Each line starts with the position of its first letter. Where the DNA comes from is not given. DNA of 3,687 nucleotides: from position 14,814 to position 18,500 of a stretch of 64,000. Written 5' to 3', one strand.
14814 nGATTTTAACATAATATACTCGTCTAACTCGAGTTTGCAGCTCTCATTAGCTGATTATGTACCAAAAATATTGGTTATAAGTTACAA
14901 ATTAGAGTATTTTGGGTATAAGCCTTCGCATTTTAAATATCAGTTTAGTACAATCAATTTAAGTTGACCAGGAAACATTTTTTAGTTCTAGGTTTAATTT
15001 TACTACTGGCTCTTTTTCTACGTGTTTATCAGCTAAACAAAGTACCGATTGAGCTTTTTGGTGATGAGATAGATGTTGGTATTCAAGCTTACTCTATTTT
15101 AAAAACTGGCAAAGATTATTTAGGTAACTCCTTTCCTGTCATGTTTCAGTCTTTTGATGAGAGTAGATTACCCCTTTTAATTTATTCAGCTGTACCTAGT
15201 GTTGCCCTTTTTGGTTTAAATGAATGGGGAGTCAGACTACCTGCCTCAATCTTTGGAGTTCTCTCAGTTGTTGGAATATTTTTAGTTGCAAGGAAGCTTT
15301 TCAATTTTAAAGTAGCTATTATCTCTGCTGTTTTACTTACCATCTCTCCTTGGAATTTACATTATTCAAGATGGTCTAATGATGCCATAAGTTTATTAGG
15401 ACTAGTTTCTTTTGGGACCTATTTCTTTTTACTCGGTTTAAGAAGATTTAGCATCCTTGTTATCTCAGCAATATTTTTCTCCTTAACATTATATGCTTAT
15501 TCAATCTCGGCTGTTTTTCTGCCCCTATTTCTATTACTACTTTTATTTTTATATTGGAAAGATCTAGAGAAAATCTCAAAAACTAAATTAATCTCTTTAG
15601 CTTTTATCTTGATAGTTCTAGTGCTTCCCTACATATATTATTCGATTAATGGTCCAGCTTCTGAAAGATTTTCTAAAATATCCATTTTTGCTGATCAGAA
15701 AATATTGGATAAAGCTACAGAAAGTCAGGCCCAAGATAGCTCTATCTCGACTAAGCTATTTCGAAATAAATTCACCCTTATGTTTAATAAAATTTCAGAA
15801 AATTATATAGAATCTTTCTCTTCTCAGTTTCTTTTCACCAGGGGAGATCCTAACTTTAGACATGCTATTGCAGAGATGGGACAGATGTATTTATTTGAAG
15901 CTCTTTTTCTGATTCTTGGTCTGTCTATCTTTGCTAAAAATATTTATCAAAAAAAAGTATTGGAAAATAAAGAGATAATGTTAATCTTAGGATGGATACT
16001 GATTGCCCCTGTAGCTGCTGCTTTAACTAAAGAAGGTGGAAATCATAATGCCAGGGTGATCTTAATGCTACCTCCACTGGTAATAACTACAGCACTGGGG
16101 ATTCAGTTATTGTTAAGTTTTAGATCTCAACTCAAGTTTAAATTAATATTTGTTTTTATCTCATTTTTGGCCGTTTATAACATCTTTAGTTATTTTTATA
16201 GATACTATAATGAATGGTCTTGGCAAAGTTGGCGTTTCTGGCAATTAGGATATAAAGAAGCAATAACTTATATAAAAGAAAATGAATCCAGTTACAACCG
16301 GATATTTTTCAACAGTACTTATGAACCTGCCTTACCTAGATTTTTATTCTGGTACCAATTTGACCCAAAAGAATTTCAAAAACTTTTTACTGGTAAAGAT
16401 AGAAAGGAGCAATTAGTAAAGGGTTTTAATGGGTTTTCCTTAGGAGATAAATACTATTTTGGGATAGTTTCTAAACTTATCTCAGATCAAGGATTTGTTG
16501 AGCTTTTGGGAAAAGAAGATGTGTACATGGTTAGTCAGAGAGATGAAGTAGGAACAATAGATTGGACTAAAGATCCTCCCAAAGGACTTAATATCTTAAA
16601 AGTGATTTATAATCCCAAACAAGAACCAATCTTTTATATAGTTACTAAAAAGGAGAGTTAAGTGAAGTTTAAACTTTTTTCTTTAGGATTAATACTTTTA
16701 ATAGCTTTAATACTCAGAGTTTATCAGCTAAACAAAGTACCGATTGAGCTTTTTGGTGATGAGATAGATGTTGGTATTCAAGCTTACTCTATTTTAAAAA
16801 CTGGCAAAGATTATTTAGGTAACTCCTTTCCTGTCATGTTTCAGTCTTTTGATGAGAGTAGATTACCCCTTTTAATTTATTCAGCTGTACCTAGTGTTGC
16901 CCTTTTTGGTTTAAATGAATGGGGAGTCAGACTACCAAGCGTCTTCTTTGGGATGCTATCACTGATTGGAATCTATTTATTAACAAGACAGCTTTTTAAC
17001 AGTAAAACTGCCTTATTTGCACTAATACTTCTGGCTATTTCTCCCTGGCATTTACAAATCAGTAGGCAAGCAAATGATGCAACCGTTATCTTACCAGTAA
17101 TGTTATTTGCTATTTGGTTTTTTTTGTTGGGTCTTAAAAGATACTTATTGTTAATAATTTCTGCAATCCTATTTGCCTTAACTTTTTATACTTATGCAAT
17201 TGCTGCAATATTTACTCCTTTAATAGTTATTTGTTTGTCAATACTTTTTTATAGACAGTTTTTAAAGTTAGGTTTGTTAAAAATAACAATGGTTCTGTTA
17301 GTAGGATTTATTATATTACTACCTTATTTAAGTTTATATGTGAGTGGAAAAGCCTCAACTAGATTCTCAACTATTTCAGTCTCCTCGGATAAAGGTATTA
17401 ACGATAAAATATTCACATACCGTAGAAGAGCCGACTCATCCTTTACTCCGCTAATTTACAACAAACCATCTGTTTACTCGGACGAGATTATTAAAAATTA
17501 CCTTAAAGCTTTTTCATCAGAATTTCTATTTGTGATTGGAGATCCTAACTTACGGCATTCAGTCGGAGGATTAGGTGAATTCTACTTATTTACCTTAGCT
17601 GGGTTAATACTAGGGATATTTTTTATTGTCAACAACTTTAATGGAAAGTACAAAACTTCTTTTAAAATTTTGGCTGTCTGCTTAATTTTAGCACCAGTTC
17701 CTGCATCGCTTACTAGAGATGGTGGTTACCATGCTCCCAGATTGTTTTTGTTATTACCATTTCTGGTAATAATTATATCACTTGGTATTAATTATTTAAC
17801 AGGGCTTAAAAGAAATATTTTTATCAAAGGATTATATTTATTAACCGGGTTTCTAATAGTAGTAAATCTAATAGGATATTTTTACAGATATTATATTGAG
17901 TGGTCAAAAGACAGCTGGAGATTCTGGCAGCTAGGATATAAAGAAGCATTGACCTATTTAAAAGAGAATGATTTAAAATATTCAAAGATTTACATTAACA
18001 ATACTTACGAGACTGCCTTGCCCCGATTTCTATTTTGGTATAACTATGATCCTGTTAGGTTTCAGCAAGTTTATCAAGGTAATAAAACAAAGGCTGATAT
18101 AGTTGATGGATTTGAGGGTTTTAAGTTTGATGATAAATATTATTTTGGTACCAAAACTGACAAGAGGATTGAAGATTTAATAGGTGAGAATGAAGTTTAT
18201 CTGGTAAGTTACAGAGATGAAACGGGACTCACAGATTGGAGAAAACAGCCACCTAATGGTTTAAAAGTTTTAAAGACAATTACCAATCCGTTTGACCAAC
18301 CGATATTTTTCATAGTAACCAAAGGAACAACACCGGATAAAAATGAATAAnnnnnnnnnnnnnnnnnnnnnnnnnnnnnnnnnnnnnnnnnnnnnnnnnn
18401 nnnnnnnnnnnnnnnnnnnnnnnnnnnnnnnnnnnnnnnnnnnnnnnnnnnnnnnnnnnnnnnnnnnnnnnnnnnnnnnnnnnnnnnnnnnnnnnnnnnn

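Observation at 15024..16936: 218-bp block of 100% nucleotide identity shared by two adjacent, otherwise diverged GT-C paralogs (gene-conversion signature)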

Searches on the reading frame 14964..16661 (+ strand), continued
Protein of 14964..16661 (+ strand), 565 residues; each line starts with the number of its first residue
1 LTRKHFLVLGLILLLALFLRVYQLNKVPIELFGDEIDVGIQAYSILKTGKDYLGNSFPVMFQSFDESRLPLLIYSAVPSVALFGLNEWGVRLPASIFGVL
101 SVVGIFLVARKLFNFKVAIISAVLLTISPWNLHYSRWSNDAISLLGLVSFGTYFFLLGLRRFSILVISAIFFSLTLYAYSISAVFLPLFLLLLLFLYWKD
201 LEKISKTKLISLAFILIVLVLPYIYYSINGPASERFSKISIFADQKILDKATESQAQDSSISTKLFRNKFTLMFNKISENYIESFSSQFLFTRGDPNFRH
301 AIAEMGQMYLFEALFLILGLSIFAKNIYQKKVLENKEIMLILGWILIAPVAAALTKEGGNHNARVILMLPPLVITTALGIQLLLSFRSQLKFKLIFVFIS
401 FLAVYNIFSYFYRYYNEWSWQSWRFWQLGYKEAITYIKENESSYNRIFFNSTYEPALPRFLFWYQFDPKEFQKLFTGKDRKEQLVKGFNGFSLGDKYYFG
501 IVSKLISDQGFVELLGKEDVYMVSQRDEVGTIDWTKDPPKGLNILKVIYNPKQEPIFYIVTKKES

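Call 54: fold_search(model_id=the predicted structure, library=pdb)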
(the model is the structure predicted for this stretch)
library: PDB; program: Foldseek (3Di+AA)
matches with E <= 10: 340; with E <= 0.001: 29
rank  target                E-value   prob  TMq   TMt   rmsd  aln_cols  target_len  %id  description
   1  7e9s_A                2.2e-09  1.00  0.48  0.33  12.1       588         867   15  Archaeal oligosaccharyltransferase AglB from Archaeoglobus fulgidus in complex with an inhibitory peptide and a dolich (released 2021-09-08)
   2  3wak                  1.7e-08  1.00  0.48  0.33  12.6       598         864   14  Crystal structure of the Archaeoglobus fulgidus oligosaccharyltransferase (O29867_ARCFU) in the apo form (released 2013-10-30)
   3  7oci_F                2.7e-08  1.00  0.52  0.47  13.5       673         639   10  Cryo-EM structure of yeast Ost6p containing oligosaccharyltransferase complex (released 2022-02-16)
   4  8agc_A                3.6e-08  1.00  0.54  0.45  13.6       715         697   12  Structure of yeast oligosaccharylransferase complex with lipid-linked oligosaccharide and non-acceptor peptide bound (released 2022-12-07)
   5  6s7t_A                5.2e-08  1.00  0.50  0.41  11.4       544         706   12  Cryo-EM structure of human oligosaccharyltransferase complex OST-B (released 2019-12-18)
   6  8age_A                5.4e-08  1.00  0.53  0.47  12.6       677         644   10  Structure of yeast oligosaccharylransferase complex with acceptor peptide bound (released 2022-12-07)
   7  5gmy_A                5.9e-08  1.00  0.46  0.32  12.4       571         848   15  Crystal structure of the Archaeoglobus fulgidus oligosaccharyltransferase (O29867_ARCFU) tethered with an acceptor pep (released 2017-02-01)
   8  3waj                  6.7e-08  1.00  0.47  0.35  12.2       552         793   15  Crystal structure of the Archaeoglobus fulgidus oligosaccharyltransferase (O29867_ARCFU) complex with Zn and sulfate (released 2013-10-30)
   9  5ezm                  7.0e-08  1.00  0.42  0.44  14.1       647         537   11  Crystal Structure of ArnT from Cupriavidus metallidurans in the apo state (released 2016-02-17)
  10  5f15                  1.1e-07  1.00  0.53  0.55  10.4       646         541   11  Crystal Structure of ArnT from Cupriavidus metallidurans bound to Undecaprenyl phosphate (released 2016-02-17)
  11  6s7o_A                1.8e-07  1.00  0.50  0.44  12.7       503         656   11  Cryo-EM structure of human oligosaccharyltransferase complex OST-A (released 2019-12-18)
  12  6c26_A                2.5e-07  1.00  0.50  0.45  12.9       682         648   11  The Cryo-EM structure of a eukaryotic oligosaccharyl transferase complex (released 2018-01-31)
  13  6gxc_A                3.1e-07  1.00  0.48  0.39  12.8       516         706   12  Bacterial oligosaccharyltransferase PglB in complex with an inhibitory peptide and a reactive lipid-linked oligosaccha (released 2018-11-14)
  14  8b6l_I                3.2e-07  1.00  0.49  0.41  11.6       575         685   11  Subtomogram average of the human Sec61-TRAP-OSTA-translocon (released 2022-12-07)
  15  8pn9_A                4.0e-07  1.00  0.50  0.45  12.0       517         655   11  Structure of human oligosaccharyltransferase OST-A complex bound to NGI-1 (released 2024-05-08)
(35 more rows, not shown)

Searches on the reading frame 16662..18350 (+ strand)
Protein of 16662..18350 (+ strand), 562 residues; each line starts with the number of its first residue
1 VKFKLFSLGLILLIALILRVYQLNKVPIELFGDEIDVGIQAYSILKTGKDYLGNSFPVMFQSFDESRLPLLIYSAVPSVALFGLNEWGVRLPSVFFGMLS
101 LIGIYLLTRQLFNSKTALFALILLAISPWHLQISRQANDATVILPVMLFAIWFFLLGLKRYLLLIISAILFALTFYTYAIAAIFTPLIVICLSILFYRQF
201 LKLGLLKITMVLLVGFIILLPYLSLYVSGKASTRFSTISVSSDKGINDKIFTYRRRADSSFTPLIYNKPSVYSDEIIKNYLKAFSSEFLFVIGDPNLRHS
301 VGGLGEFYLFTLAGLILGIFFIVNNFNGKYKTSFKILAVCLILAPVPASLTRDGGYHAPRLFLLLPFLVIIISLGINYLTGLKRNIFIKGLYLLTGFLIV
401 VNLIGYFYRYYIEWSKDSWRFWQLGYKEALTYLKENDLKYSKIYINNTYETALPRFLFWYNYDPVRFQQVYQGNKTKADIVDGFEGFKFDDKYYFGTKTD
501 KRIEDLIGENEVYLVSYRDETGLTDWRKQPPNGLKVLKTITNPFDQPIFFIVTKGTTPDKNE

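Call 6: search_protein_families(library=pfam, proteins=[window:16662-18350:+], max_evalue=0.001)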
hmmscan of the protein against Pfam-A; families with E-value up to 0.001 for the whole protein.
window:16662-18350:+ (562 aa): 1 family
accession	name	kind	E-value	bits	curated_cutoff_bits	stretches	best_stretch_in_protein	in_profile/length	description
PF13231.12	PMT_2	-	3.5e-16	60.3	26.1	1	76-223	11-158/160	Dolichyl-phosphate-mannose-protein mannosyltransferase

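Call 8: find_encoding_contigs(protein=window:16662-18350:+, flank=10000, max_places=10)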
Protein window:16662-18350:+ (562 aa): no gene with exactly this product is on record in the collection.
